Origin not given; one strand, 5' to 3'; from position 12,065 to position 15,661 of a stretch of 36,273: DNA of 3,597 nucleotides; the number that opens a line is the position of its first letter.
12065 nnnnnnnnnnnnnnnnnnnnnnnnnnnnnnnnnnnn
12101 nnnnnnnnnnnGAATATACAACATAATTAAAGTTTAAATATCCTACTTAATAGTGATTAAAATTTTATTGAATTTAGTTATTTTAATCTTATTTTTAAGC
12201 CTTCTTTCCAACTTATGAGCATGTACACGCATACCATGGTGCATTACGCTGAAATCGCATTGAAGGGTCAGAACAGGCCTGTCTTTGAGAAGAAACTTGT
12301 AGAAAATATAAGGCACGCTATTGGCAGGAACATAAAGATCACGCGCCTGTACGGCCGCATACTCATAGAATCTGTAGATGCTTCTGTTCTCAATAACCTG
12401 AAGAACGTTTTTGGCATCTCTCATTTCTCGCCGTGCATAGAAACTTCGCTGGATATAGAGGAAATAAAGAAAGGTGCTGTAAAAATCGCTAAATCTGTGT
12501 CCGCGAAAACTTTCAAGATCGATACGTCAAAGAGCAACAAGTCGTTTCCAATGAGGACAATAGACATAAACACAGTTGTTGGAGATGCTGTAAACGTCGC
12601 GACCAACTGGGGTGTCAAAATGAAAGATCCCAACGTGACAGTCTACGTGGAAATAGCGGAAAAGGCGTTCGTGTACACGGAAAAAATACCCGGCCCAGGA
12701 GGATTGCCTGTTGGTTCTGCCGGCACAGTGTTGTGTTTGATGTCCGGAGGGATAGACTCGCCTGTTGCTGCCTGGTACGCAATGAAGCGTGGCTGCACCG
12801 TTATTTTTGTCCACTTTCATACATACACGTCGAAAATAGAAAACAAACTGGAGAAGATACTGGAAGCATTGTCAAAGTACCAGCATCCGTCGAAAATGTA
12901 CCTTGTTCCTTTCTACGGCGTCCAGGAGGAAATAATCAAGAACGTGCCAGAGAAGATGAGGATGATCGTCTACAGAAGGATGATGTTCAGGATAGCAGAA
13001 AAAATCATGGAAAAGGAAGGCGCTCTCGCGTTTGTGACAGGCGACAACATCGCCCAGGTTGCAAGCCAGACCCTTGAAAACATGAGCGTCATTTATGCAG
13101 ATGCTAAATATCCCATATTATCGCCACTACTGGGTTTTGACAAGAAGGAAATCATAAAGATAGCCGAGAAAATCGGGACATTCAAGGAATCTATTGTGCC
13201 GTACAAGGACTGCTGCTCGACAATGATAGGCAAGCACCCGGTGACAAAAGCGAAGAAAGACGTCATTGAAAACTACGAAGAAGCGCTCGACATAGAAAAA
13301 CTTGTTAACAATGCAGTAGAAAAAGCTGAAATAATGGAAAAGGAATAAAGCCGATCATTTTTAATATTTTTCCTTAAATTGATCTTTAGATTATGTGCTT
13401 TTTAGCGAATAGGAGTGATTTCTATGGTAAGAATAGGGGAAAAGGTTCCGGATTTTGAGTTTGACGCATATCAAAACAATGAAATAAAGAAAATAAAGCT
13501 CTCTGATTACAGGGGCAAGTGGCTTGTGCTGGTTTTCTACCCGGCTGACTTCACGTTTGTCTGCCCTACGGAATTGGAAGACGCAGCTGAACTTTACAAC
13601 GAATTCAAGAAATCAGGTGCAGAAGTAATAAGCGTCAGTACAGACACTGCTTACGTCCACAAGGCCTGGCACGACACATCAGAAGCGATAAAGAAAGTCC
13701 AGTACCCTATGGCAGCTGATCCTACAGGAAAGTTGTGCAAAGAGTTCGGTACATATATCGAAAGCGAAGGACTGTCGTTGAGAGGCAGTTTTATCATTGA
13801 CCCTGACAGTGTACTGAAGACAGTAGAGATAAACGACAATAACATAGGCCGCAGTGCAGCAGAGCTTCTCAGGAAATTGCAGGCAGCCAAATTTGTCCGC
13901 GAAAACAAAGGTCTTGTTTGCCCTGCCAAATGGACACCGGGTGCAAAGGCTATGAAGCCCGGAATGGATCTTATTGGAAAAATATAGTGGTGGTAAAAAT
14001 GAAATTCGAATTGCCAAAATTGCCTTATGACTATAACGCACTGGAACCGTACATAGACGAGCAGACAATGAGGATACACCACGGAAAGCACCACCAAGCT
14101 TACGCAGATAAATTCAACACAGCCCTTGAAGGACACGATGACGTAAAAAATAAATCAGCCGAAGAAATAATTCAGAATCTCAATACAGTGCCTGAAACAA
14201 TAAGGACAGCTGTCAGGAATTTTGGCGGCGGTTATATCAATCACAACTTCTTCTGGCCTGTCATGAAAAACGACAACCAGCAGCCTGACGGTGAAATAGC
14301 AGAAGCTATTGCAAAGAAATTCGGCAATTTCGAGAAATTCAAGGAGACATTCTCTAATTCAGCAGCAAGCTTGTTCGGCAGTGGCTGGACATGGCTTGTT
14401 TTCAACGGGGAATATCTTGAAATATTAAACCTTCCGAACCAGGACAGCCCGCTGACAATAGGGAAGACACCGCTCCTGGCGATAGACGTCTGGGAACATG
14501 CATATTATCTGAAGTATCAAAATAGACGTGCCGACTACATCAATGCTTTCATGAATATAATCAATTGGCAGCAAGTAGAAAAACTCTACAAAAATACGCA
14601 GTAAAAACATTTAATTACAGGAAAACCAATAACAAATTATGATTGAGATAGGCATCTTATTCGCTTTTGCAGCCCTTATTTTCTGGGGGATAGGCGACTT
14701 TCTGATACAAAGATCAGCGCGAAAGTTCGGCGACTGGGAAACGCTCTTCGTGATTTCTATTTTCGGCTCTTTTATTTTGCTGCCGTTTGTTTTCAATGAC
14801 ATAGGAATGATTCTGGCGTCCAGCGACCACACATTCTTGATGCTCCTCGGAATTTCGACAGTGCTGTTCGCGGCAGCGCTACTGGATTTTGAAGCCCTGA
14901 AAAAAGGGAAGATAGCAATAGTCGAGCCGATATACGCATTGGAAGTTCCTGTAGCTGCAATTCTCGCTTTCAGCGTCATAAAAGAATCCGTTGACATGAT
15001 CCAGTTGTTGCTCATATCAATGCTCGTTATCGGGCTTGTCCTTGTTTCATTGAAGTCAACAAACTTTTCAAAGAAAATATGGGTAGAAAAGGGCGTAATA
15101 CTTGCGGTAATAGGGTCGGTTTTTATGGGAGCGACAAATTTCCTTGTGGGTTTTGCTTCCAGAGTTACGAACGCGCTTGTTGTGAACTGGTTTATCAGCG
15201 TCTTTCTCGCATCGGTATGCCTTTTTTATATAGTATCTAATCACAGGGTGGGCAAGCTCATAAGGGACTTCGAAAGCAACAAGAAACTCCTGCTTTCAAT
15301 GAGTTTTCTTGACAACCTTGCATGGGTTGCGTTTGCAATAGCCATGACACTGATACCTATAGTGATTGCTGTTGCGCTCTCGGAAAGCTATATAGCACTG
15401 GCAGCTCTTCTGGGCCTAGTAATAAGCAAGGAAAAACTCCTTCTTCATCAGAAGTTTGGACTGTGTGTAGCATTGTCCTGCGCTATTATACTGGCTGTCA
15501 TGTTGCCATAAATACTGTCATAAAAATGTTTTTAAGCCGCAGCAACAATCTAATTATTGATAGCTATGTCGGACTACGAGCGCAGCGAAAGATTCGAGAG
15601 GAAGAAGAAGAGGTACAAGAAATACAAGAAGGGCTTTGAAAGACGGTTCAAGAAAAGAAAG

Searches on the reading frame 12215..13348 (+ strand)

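Call 43: search_protein_families(library=pfam, proteins=[window:12215-13348:+], max_evalue=0.001)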
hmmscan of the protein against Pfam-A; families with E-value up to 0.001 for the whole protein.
window:12215-13348:+ (377 aa): 5 families
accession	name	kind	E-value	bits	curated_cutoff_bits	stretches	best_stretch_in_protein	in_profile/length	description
PF02568.20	ThiI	-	1.6e-68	230.7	20.5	1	167-359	1-196/197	Thiamine biosynthesis protein (ThiI)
PF22025.1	ThiI_fer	-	7.3e-19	68.4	25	1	7-72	2-72/72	ThiI ferredoxin-like domain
PF02926.22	THUMP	-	8.8e-13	48.9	20.6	1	80-155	3-83/84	THUMP domain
PF06508.19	QueC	-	1.5e-08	34.9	22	1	172-322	2-175/210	Queuosine biosynthesis protein QueC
PF03054.22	tRNA_Me_trans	-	0.00011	22.4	20.6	1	171-211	2-42/202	tRNA methyl transferase HUP domain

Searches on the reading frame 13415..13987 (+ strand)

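Call 43: search_protein_families(library=pfam, proteins=[window:13415-13987:+], max_evalue=0.001)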
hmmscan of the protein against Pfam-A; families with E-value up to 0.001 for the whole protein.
window:13415-13987:+ (190 aa): 4 families
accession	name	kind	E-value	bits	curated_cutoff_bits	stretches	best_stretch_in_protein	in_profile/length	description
PF00578.27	AhpC-TSA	-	9e-41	139.1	26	1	7-135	1-122/124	AhpC/TSA family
PF08534.16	Redoxin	-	6.7e-21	75.1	26.6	1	8-145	3-139/148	Redoxin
PF10417.14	1-cysPrx_C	-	1.1e-05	25.8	21.1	1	159-181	3-28/41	C-terminal domain of 1-Cys peroxiredoxin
PF02630.20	SCO1-SenC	-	0.00078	19.8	22.8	0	22-75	9-64/134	SCO1/SenC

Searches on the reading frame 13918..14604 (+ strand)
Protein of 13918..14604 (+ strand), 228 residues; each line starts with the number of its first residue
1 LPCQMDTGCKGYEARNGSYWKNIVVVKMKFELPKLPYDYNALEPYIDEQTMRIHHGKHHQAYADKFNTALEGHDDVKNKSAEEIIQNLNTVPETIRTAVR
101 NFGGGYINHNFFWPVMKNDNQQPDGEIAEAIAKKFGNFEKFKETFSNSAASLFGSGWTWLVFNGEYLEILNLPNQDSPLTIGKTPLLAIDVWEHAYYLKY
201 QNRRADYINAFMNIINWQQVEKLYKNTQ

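Call 43: search_protein_families(library=pfam, proteins=[window:13918-14604:+], max_evalue=0.001)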
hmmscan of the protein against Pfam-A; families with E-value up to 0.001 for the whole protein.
window:13918-14604:+ (228 aa): 2 families
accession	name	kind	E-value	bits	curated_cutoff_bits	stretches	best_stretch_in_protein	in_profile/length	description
PF02777.23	Sod_Fe_C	-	7.7e-42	141.9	20.9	1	123-222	1-101/102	Iron/manganese superoxide dismutases, C-terminal domain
PF00081.27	Sod_Fe_N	-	6e-29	100.8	27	1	29-116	1-81/82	Iron/manganese superoxide dismutases, alpha-hairpin domain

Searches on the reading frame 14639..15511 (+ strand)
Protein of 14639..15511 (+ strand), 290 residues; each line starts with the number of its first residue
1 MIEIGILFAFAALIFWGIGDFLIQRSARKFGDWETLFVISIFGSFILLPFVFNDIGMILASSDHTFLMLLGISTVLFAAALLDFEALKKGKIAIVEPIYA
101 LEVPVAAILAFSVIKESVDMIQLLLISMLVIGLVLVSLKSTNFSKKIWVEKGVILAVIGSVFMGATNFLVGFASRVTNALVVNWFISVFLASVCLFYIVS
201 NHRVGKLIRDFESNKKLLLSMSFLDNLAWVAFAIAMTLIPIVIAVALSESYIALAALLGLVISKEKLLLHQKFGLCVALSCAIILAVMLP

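Call 43: search_protein_families(library=pfam, proteins=[window:14639-15511:+], max_evalue=0.001)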
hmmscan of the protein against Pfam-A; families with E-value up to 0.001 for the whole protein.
window:14639-15511:+ (290 aa): 1 family
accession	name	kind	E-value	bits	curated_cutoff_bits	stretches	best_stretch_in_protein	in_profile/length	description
PF00892.27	EamA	-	8.5e-22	78.3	28.2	2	4-137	2-134/135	EamA-like transporter family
